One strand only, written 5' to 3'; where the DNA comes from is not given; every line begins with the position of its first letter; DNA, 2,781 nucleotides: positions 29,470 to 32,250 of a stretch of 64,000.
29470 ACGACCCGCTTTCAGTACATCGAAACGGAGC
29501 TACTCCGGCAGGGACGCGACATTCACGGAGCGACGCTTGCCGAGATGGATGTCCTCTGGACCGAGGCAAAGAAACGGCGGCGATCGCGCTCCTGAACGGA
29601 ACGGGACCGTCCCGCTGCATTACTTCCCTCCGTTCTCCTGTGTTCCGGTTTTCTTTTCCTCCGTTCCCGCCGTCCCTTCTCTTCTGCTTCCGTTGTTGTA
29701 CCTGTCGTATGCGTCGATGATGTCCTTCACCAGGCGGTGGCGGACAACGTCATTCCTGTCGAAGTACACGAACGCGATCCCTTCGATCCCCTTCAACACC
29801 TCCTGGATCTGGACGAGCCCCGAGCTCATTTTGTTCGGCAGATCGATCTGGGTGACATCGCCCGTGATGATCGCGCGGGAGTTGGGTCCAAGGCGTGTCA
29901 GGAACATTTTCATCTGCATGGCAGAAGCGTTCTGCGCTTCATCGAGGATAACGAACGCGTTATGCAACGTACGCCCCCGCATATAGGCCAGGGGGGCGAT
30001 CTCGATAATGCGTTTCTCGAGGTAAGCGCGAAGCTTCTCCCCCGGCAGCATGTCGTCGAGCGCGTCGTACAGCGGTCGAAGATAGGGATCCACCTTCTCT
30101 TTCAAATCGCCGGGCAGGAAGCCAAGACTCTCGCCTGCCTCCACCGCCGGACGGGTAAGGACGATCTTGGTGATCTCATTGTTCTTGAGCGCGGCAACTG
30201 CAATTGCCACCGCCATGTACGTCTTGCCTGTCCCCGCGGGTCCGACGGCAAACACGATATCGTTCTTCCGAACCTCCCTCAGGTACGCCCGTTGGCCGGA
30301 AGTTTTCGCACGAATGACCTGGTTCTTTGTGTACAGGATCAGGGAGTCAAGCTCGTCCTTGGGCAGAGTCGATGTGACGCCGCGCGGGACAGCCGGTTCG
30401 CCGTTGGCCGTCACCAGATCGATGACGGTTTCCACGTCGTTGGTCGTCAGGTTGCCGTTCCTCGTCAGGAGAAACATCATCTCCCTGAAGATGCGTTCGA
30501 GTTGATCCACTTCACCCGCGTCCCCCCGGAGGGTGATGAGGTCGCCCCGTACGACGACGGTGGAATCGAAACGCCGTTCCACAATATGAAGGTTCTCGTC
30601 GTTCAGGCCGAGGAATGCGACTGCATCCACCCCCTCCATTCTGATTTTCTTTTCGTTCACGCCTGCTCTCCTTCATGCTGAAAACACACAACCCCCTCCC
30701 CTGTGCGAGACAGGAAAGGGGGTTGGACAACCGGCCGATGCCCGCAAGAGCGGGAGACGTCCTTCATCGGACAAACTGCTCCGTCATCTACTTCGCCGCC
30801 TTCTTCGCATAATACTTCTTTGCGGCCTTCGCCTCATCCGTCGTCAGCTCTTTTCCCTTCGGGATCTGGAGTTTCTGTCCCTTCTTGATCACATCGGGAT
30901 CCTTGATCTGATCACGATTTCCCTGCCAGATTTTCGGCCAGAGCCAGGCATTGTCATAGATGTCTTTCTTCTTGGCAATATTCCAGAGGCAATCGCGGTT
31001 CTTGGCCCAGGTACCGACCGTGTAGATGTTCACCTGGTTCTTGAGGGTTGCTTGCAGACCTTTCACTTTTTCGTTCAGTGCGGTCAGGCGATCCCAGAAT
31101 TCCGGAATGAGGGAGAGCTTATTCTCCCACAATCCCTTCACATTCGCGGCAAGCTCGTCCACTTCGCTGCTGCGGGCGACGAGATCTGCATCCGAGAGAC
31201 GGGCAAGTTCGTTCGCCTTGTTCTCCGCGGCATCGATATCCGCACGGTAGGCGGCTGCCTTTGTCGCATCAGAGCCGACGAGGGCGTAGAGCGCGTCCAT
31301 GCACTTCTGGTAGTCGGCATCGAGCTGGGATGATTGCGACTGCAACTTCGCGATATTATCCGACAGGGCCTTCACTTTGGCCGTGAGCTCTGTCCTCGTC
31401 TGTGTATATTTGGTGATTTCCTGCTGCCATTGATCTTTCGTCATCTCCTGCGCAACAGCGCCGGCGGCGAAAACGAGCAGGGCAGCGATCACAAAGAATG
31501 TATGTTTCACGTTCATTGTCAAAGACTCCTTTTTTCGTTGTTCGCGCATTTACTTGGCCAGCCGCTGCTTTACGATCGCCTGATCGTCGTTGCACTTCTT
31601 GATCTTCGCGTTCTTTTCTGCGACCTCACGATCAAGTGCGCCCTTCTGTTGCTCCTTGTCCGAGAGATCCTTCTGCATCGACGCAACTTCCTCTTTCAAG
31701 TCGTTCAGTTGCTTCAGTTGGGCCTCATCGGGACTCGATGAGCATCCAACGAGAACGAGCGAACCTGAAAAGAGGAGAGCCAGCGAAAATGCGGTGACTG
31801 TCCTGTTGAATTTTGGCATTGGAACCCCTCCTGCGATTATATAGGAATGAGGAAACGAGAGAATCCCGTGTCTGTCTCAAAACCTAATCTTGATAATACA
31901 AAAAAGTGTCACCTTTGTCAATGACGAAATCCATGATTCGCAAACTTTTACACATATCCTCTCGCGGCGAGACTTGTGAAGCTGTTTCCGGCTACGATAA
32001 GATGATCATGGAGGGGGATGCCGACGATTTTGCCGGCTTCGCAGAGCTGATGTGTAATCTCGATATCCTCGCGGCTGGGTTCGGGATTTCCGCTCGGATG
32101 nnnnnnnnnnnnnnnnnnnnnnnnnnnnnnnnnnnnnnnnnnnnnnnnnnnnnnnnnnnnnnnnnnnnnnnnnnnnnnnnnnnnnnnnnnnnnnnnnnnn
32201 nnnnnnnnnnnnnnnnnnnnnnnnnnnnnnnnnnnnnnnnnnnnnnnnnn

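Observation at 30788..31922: Consensus-promoter operon: Lpp-like coiled-coil lipoprotein followed by a coiled-coil LysM protein (candidate two-part OM-peptidoglycan tether)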

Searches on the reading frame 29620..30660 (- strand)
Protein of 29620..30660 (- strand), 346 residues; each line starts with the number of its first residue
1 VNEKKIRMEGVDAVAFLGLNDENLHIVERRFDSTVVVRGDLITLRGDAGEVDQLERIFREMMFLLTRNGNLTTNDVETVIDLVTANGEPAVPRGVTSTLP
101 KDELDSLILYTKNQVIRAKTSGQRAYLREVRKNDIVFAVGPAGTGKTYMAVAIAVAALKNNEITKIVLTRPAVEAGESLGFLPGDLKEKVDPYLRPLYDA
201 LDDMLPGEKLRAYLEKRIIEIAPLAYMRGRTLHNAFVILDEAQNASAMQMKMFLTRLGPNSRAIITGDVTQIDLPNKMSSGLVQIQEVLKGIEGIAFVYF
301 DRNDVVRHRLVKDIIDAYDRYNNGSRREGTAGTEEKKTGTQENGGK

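Call 3: search_protein_families(library=pfam, proteins=[window:29620-30660:-], max_evalue=1)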
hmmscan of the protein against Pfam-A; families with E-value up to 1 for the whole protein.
window:29620-30660:- (346 aa): 21 families
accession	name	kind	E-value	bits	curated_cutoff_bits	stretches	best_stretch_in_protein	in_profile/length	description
PF02562.22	PhoH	-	1.9e-95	318.6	27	1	116-319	2-205/205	PhoH-like protein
PF13604.12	AAA_30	-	1.3e-08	35.2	27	1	121-272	4-128/191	AAA domain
PF13245.12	AAA_19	-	6.3e-08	33.3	25.1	1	124-272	2-129/134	AAA domain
PF00270.35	DEAD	-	5.1e-05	23.5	26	1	120-169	1-51/167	DEAD/DEAH box helicase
PF01695.23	IstB_IS21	-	8.2e-05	22.7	24.1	1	129-160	88-119/238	IstB-like ATP binding protein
PF13191.12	AAA_16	-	0.00024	22.1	32.6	1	125-256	14-154/167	AAA ATPase domain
PF13401.12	AAA_22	-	0.0005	20.8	27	1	133-253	5-104/130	AAA domain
PF20720.3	nSTAND3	-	0.0013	18.9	27.2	1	119-165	3-50/155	Novel STAND NTPase 3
PF13173.12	AAA_14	-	0.002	18.6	27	1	133-249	2-78/129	AAA domain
PF05970.20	PIF1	-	0.0038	17.3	25.9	1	131-163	20-52/223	PIF1-like helicase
PF04851.21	ResIII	-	0.0049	17.2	22.5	1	131-168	21-58/164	Type III restriction enzyme, res subunit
PF25199.1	nSTAND_NTPase5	-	0.0064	16.8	34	1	128-171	36-79/145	Novel STAND NTPase 5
PF01057.23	Parvo_NS1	-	0.013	14.9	20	1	129-156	109-136/271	Parvovirus non-structural protein NS1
PF13086.12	AAA_11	-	0.016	15.4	27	0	123-160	7-44/257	AAA domain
PF00580.27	UvrD-helicase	-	0.017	15.3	23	0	236-271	215-250/271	UvrD/REP helicase N-terminal domain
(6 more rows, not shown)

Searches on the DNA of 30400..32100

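Call 55: search_rna_families(source=window, start=30400, end=32100, threshold=evalue, max_evalue=1)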
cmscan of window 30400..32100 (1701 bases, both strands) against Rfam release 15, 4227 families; matches with E-value up to 1: 0.
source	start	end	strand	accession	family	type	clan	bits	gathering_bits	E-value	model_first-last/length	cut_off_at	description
